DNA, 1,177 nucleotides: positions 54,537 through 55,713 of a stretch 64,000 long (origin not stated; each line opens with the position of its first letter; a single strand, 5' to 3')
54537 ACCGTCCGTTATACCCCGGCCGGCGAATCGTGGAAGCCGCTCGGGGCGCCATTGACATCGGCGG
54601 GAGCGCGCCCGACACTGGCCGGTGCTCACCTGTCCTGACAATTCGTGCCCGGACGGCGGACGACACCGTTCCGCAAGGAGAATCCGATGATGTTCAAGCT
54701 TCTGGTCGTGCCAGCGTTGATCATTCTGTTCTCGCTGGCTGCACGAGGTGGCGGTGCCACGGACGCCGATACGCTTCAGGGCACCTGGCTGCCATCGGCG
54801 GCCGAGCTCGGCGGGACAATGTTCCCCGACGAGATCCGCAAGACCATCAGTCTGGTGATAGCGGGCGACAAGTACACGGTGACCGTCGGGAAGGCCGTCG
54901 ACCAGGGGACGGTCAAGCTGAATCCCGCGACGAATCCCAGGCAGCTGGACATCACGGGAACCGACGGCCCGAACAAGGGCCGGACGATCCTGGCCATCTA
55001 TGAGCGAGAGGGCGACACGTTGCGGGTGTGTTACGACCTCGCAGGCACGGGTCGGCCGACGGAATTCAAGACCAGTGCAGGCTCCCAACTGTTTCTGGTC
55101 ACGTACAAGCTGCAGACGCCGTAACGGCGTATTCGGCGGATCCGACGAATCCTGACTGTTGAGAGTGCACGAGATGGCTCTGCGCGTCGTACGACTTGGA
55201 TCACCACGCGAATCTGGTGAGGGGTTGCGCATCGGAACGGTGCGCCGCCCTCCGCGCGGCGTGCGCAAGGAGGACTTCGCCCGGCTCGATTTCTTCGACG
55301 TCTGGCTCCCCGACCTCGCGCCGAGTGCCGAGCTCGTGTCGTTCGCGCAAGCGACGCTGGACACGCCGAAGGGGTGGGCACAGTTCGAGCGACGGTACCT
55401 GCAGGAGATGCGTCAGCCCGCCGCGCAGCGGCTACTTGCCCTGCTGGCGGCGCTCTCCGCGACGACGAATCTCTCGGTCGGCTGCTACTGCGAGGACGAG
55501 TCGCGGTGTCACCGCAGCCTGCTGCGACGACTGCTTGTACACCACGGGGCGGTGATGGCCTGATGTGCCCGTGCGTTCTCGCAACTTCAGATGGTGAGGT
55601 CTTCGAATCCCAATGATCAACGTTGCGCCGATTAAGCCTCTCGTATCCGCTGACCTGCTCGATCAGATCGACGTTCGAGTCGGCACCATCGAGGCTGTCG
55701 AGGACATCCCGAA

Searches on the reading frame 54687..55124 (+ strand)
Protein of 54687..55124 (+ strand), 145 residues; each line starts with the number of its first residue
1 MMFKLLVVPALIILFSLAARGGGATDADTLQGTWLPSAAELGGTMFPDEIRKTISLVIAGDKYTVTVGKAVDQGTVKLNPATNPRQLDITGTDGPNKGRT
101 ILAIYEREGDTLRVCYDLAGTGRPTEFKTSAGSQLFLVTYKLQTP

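Call 3: search_protein_families(library=pfam, proteins=[window:54687-55124:+], max_evalue=0.01)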
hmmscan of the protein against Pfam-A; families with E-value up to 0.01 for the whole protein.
window:54687-55124:+ (145 aa): 0 families

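Call 15: search_protein_families(library=ncbifam, proteins=[window:54687-55124:+], max_evalue=0.1)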
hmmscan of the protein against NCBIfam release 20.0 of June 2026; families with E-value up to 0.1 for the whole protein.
window:54687-55124:+ (145 aa): 1 family
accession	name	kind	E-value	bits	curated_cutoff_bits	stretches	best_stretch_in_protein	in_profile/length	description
TIGR03067.1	Planc_TIGR03067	domain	4.7e-27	94.3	40.15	1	25-128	2-107/107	TIGR03067 domain-containing protein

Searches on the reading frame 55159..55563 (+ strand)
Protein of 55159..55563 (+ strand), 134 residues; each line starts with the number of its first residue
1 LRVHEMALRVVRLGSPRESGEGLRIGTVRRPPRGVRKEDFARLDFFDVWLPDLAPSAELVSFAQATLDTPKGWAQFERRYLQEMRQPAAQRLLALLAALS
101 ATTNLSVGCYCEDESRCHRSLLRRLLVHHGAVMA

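Call 3: search_protein_families(library=pfam, proteins=[window:55159-55563:+], max_evalue=0.01)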
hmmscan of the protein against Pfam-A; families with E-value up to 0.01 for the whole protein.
window:55159-55563:+ (134 aa): 3 families
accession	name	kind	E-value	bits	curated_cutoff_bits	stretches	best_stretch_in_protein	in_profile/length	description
PF22751.1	DUF488-N3a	-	1.3e-42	145.3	27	1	8-128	1-116/118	Active DUF488-N3 subclade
PF04343.18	DUF488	-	3.6e-16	60.3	22.2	1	22-126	13-121/121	Domain of unknown function DUF488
PF22752.1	DUF488-N3i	-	2.7e-08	34.8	27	1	10-127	4-112/131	Inactive DUF488-N3 subclade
